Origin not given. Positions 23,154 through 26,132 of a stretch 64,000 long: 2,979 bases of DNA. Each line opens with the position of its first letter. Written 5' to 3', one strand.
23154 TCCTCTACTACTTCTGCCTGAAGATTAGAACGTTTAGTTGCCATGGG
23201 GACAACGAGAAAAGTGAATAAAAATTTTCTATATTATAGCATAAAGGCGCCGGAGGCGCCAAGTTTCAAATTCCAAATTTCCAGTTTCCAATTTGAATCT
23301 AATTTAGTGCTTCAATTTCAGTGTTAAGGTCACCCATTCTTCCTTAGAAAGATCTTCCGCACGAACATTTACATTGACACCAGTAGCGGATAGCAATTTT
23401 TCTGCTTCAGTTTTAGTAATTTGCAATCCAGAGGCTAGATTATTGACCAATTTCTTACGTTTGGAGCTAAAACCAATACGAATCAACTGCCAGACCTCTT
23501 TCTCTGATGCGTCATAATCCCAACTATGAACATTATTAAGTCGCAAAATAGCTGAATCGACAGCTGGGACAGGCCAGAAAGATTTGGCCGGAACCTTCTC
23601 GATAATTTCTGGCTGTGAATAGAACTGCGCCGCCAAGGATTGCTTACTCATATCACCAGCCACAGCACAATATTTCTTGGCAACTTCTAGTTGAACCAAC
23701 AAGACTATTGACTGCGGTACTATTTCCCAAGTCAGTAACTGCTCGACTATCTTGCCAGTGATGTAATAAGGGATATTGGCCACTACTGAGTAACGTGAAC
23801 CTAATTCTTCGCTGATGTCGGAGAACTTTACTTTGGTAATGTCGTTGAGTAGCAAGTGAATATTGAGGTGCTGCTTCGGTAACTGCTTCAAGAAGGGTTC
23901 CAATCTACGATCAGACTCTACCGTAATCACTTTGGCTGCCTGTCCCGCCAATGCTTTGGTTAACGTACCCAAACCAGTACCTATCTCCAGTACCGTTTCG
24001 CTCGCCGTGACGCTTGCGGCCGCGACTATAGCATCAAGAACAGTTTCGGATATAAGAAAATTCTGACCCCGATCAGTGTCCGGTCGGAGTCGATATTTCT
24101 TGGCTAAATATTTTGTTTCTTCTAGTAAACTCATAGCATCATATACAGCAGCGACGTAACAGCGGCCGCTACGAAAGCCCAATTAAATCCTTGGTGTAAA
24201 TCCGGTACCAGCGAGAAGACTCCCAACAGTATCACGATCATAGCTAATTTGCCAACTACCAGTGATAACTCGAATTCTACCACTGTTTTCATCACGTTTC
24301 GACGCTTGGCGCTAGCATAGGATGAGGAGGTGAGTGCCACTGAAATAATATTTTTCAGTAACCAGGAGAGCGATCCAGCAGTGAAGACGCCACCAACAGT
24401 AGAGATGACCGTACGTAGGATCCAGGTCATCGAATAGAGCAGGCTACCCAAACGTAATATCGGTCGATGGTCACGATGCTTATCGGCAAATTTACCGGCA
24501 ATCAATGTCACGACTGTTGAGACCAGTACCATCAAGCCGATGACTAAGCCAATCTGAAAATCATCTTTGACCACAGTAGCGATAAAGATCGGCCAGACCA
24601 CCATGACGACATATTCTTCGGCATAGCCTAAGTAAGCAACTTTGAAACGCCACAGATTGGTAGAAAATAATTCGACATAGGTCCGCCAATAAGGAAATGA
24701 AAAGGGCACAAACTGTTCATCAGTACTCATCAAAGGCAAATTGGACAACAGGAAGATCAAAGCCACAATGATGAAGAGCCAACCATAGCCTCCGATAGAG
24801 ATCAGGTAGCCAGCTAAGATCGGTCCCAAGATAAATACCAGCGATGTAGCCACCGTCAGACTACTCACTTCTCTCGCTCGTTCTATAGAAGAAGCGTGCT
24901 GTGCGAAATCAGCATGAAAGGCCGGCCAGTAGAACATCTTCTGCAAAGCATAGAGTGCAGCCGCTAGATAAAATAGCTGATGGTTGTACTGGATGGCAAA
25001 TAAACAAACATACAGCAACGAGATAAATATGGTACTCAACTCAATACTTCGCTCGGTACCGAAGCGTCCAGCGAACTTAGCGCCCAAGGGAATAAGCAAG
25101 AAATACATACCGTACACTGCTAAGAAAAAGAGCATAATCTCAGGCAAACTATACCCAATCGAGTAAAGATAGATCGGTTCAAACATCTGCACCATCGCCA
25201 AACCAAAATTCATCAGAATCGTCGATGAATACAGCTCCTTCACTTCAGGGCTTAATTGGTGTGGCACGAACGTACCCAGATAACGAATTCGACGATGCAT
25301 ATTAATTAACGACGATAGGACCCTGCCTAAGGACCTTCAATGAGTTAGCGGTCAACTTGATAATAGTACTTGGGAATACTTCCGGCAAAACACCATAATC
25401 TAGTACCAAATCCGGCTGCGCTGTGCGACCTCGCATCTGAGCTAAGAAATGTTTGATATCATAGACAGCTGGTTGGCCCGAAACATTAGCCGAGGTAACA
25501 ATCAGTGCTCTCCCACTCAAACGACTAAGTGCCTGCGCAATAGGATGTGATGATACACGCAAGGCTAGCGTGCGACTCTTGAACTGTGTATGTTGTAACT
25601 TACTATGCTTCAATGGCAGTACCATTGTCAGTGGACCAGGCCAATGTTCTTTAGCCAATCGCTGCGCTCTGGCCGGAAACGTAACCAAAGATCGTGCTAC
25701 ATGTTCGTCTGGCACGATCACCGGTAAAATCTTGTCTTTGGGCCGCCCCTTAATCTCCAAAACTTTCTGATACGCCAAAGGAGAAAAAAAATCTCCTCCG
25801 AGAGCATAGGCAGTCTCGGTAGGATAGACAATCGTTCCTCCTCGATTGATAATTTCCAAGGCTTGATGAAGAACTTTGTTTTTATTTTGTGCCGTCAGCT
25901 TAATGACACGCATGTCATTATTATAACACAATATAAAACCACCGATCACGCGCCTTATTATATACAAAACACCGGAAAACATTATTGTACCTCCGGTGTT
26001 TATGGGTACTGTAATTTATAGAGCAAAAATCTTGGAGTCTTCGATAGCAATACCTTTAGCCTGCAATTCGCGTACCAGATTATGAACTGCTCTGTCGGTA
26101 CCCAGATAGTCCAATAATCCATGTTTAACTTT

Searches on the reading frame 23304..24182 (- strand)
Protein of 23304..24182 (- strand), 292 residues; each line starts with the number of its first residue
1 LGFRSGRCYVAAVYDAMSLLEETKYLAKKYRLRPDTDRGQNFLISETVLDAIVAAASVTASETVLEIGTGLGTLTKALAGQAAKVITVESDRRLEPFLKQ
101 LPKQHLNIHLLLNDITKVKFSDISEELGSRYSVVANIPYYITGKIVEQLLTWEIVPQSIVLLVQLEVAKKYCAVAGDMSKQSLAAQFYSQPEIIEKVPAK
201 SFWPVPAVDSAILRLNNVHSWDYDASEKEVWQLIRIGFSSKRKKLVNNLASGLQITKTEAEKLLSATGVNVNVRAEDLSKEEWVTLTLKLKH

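Call 22: search_protein_families(library=pfam, proteins=[window:23304-24182:-], max_evalue=0.01)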
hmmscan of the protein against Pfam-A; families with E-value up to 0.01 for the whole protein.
window:23304-24182:- (292 aa): 5 families
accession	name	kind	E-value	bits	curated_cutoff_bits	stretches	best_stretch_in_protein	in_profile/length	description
PF00398.26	RrnaAD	-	4.2e-53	180.6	24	1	36-289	6-260/263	Ribosomal RNA adenine dimethylase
PF13649.12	Methyltransf_25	-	0.00021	22.4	27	1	64-122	1-62/97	Methyltransferase domain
PF01135.25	PCMT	-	0.0013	19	20.3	1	11-94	19-110/210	Protein-L-isoaspartate(D-aspartate) O-methyltransferase (PCMT)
PF13489.12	Methyltransf_23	-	0.005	17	27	1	59-98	21-60/164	Methyltransferase domain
PF02527.21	GidB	-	0.0087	15.9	27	0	40-104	27-94/184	rRNA small subunit methyltransferase G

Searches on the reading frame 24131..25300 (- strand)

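Call 22: search_protein_families(library=pfam, proteins=[window:24131-25300:-], max_evalue=0.01)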
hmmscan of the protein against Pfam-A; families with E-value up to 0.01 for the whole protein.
window:24131-25300:- (389 aa): 1 family
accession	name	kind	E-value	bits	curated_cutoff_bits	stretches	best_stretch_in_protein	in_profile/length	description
PF07690.21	MFS_1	-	4.7e-20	72.2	33.4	2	24-186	2-164/347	Major Facilitator Superfamily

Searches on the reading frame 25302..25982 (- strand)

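Call 22: search_protein_families(library=pfam, proteins=[window:25302-25982:-], max_evalue=0.01)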
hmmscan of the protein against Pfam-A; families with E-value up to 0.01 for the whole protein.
window:25302-25982:- (226 aa): 1 family
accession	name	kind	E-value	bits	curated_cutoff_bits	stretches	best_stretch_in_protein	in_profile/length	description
PF01300.24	Sua5_yciO_yrdC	-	1.4e-44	152.1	25.1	1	43-221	1-178/178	Telomere recombination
